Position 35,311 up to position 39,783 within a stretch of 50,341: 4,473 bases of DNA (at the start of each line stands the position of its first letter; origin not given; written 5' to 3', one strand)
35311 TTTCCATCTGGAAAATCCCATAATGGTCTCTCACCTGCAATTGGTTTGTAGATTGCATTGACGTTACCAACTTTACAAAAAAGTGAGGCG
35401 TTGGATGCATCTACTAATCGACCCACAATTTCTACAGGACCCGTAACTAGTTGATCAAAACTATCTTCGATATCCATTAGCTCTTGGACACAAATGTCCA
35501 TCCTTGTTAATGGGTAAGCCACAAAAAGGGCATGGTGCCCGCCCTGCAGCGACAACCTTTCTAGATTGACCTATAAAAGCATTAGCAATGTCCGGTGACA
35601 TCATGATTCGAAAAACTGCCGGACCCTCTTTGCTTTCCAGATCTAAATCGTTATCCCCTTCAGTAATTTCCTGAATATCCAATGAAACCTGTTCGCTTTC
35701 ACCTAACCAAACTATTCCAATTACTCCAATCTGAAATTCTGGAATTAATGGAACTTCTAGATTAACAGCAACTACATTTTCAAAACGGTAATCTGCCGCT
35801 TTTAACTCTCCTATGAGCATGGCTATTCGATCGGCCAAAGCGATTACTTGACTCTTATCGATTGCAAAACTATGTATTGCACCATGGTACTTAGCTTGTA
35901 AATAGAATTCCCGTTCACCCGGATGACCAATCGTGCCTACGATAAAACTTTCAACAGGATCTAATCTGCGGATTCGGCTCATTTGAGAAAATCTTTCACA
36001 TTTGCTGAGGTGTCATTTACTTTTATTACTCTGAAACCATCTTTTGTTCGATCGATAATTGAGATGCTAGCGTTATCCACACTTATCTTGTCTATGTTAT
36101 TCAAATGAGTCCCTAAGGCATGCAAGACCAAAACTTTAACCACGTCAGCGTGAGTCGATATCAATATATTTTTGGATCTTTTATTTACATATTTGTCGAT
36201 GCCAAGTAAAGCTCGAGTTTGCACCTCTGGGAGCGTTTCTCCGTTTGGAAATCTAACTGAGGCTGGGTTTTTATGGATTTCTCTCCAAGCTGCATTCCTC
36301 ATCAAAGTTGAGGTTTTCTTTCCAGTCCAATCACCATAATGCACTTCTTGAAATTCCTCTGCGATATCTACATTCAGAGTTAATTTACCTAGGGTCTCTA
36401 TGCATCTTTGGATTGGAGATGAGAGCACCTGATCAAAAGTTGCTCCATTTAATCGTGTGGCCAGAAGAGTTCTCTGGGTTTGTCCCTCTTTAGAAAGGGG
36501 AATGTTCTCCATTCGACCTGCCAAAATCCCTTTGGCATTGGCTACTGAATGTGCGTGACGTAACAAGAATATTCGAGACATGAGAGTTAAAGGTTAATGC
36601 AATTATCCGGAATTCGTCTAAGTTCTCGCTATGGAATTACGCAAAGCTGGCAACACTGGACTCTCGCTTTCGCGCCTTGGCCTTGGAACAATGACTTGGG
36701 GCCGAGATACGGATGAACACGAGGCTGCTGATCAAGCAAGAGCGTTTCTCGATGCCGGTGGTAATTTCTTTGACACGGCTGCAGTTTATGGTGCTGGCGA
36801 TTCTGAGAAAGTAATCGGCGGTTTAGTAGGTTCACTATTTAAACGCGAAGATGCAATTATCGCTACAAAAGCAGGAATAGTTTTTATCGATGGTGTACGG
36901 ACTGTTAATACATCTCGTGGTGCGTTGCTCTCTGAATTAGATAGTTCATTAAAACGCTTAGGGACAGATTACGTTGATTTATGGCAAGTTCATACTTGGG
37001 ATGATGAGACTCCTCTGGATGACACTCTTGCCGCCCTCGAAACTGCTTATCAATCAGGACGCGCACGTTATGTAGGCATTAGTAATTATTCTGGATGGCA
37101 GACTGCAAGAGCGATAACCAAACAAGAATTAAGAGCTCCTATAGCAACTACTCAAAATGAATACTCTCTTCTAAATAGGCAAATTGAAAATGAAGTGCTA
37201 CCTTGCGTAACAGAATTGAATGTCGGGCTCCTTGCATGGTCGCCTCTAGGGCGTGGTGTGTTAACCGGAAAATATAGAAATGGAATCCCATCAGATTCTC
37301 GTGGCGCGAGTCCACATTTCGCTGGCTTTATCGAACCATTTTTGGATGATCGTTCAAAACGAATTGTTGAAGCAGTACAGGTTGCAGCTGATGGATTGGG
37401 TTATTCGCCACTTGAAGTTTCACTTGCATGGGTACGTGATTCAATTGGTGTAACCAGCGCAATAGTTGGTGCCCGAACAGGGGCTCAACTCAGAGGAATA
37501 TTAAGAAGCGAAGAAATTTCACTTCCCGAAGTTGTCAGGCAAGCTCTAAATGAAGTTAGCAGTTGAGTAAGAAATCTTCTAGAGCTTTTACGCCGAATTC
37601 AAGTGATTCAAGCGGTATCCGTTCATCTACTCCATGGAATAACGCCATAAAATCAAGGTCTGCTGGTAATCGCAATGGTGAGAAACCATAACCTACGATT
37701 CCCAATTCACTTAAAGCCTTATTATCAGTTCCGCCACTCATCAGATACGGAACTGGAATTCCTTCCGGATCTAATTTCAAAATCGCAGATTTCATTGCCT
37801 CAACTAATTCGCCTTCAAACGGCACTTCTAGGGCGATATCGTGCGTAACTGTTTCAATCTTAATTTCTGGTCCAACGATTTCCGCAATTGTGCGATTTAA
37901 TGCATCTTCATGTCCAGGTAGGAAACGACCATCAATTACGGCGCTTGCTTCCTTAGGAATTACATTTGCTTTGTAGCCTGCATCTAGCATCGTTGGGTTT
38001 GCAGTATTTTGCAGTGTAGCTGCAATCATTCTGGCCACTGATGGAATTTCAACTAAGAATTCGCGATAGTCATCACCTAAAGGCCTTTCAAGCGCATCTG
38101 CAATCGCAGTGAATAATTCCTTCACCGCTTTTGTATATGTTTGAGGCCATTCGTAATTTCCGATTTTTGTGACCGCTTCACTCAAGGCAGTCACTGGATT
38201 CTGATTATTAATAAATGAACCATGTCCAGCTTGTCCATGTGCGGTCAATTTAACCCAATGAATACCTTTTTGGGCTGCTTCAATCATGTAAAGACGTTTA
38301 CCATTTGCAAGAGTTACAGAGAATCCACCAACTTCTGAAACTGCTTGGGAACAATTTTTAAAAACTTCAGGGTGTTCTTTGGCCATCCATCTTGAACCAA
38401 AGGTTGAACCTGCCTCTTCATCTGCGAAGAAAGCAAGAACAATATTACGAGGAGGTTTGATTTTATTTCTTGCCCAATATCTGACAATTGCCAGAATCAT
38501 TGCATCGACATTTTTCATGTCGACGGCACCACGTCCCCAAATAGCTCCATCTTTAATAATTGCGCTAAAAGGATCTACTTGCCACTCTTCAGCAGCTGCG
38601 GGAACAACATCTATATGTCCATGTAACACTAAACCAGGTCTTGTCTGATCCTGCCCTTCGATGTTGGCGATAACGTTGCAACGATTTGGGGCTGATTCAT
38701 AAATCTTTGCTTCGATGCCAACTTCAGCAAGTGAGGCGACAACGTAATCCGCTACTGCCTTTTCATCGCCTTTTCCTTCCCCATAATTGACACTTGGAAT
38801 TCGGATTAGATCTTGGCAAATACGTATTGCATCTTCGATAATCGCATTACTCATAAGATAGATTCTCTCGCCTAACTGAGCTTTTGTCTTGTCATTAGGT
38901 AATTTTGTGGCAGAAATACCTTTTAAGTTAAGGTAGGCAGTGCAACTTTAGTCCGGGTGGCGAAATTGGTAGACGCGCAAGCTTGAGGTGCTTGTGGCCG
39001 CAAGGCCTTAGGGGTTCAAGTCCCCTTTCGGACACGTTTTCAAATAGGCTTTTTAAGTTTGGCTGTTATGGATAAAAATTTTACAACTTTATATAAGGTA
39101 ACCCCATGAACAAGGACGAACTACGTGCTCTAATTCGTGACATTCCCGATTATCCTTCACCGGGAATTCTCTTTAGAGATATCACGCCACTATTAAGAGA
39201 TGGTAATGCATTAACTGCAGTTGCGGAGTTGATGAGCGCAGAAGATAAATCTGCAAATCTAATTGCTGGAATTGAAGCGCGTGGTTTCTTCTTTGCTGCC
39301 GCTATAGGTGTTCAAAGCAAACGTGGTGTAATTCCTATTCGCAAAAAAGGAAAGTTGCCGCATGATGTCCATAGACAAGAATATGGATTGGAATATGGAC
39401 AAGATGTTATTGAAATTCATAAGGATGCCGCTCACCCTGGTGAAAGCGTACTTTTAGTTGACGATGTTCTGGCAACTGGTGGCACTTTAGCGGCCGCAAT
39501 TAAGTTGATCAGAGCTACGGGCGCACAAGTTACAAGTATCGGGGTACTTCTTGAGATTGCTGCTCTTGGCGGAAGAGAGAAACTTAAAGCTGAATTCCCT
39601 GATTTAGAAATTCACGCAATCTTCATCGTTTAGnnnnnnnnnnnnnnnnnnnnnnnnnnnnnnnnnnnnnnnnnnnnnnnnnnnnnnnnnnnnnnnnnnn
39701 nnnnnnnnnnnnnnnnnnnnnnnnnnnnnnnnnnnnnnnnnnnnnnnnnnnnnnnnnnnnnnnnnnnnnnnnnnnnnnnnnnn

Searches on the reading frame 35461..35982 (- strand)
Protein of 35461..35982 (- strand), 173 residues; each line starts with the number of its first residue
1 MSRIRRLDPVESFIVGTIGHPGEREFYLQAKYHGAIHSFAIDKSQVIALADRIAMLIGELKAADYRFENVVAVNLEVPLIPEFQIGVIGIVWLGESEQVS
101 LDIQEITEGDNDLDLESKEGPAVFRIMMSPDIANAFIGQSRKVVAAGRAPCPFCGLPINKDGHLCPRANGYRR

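Call 39: search_protein_families(library=pfam, max_evalue=0.000001, proteins=[window:35461-35982:-])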
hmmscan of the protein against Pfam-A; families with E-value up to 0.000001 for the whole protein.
window:35461-35982:- (173 aa): 1 family
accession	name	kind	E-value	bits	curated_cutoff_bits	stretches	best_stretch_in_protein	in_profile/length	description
PF11290.13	DUF3090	-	2e-39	135.6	27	1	7-165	3-170/170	Protein of unknown function (DUF3090)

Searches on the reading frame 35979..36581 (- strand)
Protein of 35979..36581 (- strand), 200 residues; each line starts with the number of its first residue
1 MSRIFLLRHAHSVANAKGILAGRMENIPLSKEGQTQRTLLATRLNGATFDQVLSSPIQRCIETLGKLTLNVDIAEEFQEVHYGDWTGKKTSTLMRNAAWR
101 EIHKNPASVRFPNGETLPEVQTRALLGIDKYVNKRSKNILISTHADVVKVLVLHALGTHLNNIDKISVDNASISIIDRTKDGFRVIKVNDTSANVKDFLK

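Call 39: search_protein_families(library=pfam, max_evalue=0.000001, proteins=[window:35979-36581:-])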
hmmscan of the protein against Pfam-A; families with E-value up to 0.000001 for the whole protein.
window:35979-36581:- (200 aa): 1 family
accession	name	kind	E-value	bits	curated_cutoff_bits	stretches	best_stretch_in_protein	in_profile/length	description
PF00300.27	His_Phos_1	-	5.1e-44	150.7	21.7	1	4-191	1-194/194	Histidine phosphatase superfamily (branch 1)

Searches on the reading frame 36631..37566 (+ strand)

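Call 39: search_protein_families(library=pfam, max_evalue=0.000001, proteins=[window:36631-37566:+])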
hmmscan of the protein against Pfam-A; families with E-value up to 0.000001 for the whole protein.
window:36631-37566:+ (311 aa): 1 family
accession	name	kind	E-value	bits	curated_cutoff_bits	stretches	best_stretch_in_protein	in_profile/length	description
PF00248.27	Aldo_ket_red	-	4.9e-66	223.2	24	1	15-309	1-289/291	Aldo/keto reductase family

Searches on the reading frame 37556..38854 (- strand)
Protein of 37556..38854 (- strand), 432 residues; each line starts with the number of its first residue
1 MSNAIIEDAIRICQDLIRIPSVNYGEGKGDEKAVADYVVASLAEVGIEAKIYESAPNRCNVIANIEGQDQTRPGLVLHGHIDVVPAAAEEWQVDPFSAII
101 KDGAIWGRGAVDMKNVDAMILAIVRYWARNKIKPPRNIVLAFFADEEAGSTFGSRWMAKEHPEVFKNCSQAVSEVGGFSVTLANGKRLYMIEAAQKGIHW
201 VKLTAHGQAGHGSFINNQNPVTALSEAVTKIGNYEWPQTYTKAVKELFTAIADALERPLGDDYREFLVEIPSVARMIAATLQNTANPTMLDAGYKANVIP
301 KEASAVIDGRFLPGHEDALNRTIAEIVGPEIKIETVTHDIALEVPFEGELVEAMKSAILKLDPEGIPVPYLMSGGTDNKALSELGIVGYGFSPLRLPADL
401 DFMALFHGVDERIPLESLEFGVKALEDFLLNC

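Call 39: search_protein_families(library=pfam, max_evalue=0.000001, proteins=[window:37556-38854:-])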
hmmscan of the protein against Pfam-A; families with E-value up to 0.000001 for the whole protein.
window:37556-38854:- (432 aa): 3 families
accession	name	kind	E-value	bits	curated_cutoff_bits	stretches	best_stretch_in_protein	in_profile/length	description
PF01546.33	Peptidase_M20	-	6.1e-31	108.4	24.6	1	77-430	2-205/206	Peptidase family M20/M25/M40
PF07687.19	M20_dimer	-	1.5e-16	60.7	21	1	194-328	2-100/107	Peptidase dimerisation domain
PF04389.22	Peptidase_M28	-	4.1e-10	40.2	21.3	1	60-163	1-82/193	Peptidase family M28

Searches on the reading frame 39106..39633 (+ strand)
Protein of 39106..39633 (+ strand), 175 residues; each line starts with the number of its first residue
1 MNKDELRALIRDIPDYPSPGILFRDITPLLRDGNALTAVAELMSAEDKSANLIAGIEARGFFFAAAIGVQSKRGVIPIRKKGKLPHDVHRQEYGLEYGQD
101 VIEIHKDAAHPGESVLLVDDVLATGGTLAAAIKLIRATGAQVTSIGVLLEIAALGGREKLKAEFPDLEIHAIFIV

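Call 39: search_protein_families(library=pfam, max_evalue=0.000001, proteins=[window:39106-39633:+])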
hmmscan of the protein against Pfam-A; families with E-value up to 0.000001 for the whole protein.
window:39106-39633:+ (175 aa): 2 families
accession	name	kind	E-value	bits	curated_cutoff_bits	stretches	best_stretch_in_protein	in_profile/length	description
PF00156.33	Pribosyltran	-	1.4e-10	41.1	26.3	1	34-149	10-124/158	Phosphoribosyl transferase domain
PF14681.12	UPRTase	-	3.5e-10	40.1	27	1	105-171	122-179/206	Uracil phosphoribosyltransferase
